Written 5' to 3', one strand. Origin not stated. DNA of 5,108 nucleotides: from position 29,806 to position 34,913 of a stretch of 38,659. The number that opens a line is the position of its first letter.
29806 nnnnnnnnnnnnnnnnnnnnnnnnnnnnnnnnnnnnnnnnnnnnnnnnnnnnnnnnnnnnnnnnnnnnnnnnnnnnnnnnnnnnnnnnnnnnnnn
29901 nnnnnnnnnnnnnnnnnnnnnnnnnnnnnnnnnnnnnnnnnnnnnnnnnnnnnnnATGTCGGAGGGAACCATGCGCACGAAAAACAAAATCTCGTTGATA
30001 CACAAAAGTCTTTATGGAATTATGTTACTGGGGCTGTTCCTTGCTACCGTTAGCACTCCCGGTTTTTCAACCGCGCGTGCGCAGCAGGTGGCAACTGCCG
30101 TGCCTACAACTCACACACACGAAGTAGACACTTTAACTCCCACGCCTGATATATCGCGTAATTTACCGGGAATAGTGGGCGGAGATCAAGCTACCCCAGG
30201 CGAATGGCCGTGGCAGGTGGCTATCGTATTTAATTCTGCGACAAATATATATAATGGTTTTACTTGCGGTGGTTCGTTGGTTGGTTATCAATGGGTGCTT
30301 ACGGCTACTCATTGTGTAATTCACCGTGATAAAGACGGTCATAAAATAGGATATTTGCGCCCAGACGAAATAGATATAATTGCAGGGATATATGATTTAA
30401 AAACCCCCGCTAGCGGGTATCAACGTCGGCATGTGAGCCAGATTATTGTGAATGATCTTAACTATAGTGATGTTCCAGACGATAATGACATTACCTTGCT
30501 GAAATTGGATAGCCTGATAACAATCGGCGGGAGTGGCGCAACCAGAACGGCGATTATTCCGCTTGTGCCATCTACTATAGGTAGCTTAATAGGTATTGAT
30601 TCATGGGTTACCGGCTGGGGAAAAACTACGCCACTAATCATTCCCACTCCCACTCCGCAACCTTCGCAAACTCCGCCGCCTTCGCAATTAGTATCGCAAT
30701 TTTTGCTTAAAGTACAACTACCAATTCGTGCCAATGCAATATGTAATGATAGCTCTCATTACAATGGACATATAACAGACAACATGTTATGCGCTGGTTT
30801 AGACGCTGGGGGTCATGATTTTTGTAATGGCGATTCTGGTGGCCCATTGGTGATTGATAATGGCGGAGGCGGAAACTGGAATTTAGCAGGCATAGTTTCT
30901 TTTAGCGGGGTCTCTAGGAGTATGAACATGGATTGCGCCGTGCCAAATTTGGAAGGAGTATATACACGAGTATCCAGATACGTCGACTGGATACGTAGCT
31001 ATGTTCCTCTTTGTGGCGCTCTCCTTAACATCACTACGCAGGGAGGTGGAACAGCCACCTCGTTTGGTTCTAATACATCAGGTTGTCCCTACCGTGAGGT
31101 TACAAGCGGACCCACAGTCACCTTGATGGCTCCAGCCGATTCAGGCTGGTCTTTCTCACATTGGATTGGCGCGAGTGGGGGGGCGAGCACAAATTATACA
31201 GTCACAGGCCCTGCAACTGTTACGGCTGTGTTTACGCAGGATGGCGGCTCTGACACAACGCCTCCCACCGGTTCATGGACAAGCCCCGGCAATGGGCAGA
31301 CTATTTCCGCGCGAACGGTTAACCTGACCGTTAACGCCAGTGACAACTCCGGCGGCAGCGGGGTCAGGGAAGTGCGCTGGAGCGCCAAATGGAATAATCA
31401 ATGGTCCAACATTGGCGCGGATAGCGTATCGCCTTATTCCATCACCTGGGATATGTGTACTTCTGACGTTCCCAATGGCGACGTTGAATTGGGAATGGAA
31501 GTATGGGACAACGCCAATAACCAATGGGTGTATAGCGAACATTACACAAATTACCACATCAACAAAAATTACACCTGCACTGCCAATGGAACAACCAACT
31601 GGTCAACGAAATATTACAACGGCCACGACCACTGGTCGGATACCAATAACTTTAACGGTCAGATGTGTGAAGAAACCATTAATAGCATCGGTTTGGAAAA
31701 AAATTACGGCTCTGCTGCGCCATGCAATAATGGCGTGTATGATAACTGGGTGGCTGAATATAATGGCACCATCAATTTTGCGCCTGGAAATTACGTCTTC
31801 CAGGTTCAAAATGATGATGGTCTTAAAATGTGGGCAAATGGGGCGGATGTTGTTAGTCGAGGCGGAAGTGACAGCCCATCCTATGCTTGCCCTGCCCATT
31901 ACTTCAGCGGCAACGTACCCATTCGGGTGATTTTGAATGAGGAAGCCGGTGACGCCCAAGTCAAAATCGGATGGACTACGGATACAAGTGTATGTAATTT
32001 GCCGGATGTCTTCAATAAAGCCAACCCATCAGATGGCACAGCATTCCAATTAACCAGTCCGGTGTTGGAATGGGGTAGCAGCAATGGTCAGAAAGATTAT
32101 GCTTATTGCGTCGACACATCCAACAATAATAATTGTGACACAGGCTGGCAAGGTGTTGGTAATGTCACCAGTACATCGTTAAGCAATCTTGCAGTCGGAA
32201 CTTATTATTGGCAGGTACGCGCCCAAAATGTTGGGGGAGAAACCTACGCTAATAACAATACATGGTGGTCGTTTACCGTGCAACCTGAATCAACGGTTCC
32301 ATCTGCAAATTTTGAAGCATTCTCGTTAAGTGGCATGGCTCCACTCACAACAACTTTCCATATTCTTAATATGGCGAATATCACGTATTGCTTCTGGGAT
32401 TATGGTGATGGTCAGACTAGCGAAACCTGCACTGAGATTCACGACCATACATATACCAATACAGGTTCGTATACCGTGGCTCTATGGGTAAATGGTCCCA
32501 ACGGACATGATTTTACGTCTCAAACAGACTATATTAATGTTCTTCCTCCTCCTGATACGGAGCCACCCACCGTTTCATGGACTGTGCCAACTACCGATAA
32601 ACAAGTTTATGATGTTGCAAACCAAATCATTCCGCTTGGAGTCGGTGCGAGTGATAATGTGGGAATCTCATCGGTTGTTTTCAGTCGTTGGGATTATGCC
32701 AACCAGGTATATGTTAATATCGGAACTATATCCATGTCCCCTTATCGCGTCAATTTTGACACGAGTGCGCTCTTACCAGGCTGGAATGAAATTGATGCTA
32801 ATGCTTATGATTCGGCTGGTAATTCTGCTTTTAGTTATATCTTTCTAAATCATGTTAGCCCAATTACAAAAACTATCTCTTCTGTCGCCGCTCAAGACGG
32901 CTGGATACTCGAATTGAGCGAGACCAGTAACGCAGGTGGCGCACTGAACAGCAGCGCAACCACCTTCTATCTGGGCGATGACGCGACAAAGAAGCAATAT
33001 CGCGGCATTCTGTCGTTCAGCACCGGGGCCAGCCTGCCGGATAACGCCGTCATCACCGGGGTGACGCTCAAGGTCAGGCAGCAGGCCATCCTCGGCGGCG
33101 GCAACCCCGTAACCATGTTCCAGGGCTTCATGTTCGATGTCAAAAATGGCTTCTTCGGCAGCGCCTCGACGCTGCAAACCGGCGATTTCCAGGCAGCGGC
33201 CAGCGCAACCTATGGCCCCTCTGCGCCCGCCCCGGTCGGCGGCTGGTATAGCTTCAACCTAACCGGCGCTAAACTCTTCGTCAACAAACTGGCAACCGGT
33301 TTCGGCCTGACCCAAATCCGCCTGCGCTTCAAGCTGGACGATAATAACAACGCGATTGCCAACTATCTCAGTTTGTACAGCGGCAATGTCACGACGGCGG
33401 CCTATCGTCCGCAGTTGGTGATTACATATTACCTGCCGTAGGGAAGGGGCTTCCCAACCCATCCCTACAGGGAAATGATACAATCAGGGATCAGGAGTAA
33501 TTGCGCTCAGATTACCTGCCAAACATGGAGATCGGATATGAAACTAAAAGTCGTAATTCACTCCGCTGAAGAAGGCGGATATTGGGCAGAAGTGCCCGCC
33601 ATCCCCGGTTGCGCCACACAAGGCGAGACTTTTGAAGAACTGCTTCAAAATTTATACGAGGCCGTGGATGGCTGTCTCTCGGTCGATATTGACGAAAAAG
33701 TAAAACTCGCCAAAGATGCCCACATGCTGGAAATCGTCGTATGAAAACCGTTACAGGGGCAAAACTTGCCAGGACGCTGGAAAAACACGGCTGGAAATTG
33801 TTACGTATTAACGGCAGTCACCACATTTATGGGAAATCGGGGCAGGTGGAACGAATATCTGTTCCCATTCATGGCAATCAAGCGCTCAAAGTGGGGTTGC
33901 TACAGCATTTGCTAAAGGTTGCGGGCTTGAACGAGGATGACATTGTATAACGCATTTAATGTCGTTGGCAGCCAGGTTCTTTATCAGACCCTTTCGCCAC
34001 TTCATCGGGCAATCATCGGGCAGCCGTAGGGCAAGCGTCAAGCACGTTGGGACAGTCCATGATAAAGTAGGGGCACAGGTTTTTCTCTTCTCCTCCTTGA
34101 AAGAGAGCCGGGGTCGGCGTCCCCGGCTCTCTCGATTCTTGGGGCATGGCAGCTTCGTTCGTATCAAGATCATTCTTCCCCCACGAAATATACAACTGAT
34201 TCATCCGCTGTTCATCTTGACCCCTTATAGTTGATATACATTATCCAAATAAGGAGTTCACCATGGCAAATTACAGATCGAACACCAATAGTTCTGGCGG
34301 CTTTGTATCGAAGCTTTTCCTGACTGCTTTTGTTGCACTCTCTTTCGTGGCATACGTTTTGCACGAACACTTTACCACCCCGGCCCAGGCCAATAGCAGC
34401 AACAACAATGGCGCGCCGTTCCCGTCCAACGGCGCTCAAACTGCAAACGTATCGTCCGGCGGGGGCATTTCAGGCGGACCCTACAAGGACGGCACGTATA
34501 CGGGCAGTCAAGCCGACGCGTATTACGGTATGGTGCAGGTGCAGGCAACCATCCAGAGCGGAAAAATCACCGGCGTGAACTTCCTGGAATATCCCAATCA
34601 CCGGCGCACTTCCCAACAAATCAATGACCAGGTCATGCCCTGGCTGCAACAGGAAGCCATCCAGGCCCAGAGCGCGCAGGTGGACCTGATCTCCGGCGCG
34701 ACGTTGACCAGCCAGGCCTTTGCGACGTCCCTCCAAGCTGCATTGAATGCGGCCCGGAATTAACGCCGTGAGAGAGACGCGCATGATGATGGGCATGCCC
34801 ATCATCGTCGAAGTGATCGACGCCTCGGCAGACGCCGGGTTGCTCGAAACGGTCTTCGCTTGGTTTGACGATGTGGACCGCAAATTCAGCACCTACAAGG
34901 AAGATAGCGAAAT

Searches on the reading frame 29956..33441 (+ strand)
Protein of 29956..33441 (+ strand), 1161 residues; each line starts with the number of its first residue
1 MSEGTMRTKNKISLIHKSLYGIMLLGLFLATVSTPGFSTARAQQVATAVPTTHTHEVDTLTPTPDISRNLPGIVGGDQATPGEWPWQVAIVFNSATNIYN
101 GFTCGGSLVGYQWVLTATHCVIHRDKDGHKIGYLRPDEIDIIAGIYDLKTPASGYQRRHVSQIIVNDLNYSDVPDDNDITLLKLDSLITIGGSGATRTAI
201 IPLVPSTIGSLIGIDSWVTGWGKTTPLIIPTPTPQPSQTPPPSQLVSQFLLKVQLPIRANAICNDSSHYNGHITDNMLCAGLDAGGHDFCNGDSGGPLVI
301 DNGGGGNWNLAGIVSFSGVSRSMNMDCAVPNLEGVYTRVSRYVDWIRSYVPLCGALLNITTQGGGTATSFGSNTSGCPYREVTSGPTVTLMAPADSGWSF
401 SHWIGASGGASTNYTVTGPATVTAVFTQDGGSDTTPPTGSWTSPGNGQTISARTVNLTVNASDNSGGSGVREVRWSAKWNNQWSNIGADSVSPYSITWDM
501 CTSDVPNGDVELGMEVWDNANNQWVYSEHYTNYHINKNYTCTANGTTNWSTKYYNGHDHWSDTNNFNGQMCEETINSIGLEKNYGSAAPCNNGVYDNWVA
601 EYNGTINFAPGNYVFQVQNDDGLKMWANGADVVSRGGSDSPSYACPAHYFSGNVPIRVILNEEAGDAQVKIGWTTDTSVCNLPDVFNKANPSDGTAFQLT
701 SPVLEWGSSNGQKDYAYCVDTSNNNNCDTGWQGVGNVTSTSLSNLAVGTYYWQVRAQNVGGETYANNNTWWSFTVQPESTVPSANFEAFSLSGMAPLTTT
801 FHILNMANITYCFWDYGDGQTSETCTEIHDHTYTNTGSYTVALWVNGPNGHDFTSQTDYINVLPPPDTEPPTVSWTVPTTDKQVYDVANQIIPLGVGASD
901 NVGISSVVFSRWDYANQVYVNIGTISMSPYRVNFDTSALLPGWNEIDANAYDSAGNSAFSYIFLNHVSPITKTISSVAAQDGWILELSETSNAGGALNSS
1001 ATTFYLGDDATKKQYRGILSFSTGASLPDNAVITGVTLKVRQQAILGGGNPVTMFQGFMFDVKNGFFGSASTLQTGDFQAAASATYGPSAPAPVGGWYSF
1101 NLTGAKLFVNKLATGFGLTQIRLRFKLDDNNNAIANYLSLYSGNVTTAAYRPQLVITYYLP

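Call 14: search_protein_families(library=pfam, proteins=[window:29956-33441:+], max_evalue=0.001)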
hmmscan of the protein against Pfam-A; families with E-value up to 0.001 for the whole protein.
window:29956-33441:+ (1161 aa): 6 families
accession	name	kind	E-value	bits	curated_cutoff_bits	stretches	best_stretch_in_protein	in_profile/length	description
PF00089.32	Trypsin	-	2.1e-43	149.1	20.6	1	73-346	1-220/220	Trypsin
PF17957.7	Big_7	-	1.4e-11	45.3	24.1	2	437-509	1-65/70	Bacterial Ig domain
PF18911.6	PKD_4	-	9.4e-10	38.9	27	1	797-862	22-85/85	PKD domain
PF18998.6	Flg_new_2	-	8.9e-08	32.4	23.6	1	358-429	4-72/73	Divergent InlB B-repeat domain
PF07691.17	PA14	-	1.5e-06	28.5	24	1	590-673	38-133/147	PA14 domain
PF00801.26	PKD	-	8.2e-05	23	23.5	1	795-852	13-72/80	PKD domain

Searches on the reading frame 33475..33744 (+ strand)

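Call 14: search_protein_families(library=pfam, proteins=[window:33475-33744:+], max_evalue=0.001)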
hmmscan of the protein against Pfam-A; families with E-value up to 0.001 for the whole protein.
window:33475-33744:+ (89 aa): 2 families
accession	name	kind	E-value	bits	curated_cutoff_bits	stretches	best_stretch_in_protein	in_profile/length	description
PF15919.11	HicB_lk_antitox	-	4.7e-07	30.4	27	1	26-80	3-57/123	HicB_like antitoxin of bacterial toxin-antitoxin system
PF21748.3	UPF0150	-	7.9e-07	29.4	27.3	1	32-75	17-60/64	UPF0150-like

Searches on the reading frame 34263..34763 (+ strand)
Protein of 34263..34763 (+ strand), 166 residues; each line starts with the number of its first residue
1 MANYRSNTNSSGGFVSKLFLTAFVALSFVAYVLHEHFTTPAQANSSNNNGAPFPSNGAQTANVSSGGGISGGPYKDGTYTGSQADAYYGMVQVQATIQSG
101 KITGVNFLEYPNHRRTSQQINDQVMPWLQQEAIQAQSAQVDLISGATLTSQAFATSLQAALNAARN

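Call 14: search_protein_families(library=pfam, proteins=[window:34263-34763:+], max_evalue=0.001)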
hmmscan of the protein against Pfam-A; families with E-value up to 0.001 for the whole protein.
window:34263-34763:+ (166 aa): 1 family
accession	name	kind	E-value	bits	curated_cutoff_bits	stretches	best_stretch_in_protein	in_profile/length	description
PF04205.19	FMN_bind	-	4e-12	47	22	1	87-162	2-77/77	FMN-binding domain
